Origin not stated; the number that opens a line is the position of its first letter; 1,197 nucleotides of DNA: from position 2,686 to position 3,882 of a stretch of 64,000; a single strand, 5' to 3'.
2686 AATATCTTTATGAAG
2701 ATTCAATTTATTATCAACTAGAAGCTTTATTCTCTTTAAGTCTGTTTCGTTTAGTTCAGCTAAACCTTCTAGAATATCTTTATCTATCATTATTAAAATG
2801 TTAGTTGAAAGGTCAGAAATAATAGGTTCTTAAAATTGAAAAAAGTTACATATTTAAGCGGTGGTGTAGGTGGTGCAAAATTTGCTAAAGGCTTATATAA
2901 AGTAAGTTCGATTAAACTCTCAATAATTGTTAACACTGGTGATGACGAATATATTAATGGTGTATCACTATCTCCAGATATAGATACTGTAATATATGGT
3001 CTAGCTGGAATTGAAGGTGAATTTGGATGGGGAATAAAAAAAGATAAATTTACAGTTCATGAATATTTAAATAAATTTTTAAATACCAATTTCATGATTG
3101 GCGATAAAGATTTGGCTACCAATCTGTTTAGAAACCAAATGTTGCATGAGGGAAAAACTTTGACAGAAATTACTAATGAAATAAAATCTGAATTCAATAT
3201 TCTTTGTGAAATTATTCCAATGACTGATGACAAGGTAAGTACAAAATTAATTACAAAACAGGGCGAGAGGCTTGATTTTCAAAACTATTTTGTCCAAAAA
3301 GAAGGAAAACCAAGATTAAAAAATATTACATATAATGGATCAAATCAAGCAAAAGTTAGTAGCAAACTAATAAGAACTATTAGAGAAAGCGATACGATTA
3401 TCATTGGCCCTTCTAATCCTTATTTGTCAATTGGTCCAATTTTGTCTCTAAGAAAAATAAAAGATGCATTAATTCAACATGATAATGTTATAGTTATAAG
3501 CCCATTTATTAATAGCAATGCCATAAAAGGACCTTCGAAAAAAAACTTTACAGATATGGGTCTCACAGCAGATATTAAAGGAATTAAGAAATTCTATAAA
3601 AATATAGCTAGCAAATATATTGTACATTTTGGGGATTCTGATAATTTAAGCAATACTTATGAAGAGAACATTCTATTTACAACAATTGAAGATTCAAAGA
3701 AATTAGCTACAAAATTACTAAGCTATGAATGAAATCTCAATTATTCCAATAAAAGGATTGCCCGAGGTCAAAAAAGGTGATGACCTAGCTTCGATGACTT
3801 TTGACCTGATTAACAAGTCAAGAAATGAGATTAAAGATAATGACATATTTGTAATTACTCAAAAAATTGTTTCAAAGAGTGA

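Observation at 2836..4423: F420 biosynthesis genes cofD and a stand-alone (archaeal-style) cofE in a low-GC bacterial genome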

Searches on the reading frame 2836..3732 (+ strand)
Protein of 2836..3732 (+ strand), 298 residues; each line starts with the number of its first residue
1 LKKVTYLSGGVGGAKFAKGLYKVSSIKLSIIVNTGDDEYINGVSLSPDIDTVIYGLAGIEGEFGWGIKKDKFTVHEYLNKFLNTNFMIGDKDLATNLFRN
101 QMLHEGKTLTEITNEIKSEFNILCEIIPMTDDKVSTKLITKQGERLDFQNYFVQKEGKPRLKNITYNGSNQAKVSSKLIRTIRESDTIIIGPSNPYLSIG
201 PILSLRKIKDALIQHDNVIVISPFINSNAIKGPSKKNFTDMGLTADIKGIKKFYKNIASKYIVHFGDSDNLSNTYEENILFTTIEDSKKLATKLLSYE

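Call 3: search_protein_families(library=pfam, proteins=[window:2836-3732:+], max_evalue=0.01)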
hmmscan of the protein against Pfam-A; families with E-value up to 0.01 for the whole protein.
window:2836-3732:+ (298 aa): 1 family
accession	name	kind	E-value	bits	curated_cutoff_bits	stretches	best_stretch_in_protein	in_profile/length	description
PF01933.23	CofD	-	9.8e-44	150.1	30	1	4-237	1-235/290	2-phospho-L-lactate transferase CofD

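Call 4: search_protein_families(library=ncbifam, proteins=[window:2836-3732:+], max_evalue=0.01)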
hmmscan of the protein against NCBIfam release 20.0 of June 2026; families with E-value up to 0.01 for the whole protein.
window:2836-3732:+ (298 aa): 2 families
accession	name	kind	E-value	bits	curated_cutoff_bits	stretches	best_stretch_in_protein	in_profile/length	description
TIGR01819.1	F420_cofD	equivalog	2.6e-80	269.6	257.45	1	4-293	1-298/301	2-phospho-L-lactate transferase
TIGR01826.1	CofD_related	subfamily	4.8e-12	46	196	1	95-220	86-208/310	uridine diphosphate-N-acetylglucosamine-binding protein YvcK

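Call 19: search_solved_structures(query=window:2836-3732:+, max_evalue=0.001, show_alignments=2)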
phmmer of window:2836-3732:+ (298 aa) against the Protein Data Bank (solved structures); distinct sequences matched with E-value up to 0.001: 3.
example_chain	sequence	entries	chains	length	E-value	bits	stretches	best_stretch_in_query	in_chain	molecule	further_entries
3c3d_A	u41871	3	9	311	5.2e-48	166.9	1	7-266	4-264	2-phospho-L-lactate transferase | LPPG:FO 2-phospho-L-lactate transferase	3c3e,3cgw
6uvx_B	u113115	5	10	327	5e-36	127.5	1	3-269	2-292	Phosphoenolpyruvate transferase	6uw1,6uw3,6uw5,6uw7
2q7x_A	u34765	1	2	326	5.5e-05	25.7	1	118-218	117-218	UPF0052 protein SP_1565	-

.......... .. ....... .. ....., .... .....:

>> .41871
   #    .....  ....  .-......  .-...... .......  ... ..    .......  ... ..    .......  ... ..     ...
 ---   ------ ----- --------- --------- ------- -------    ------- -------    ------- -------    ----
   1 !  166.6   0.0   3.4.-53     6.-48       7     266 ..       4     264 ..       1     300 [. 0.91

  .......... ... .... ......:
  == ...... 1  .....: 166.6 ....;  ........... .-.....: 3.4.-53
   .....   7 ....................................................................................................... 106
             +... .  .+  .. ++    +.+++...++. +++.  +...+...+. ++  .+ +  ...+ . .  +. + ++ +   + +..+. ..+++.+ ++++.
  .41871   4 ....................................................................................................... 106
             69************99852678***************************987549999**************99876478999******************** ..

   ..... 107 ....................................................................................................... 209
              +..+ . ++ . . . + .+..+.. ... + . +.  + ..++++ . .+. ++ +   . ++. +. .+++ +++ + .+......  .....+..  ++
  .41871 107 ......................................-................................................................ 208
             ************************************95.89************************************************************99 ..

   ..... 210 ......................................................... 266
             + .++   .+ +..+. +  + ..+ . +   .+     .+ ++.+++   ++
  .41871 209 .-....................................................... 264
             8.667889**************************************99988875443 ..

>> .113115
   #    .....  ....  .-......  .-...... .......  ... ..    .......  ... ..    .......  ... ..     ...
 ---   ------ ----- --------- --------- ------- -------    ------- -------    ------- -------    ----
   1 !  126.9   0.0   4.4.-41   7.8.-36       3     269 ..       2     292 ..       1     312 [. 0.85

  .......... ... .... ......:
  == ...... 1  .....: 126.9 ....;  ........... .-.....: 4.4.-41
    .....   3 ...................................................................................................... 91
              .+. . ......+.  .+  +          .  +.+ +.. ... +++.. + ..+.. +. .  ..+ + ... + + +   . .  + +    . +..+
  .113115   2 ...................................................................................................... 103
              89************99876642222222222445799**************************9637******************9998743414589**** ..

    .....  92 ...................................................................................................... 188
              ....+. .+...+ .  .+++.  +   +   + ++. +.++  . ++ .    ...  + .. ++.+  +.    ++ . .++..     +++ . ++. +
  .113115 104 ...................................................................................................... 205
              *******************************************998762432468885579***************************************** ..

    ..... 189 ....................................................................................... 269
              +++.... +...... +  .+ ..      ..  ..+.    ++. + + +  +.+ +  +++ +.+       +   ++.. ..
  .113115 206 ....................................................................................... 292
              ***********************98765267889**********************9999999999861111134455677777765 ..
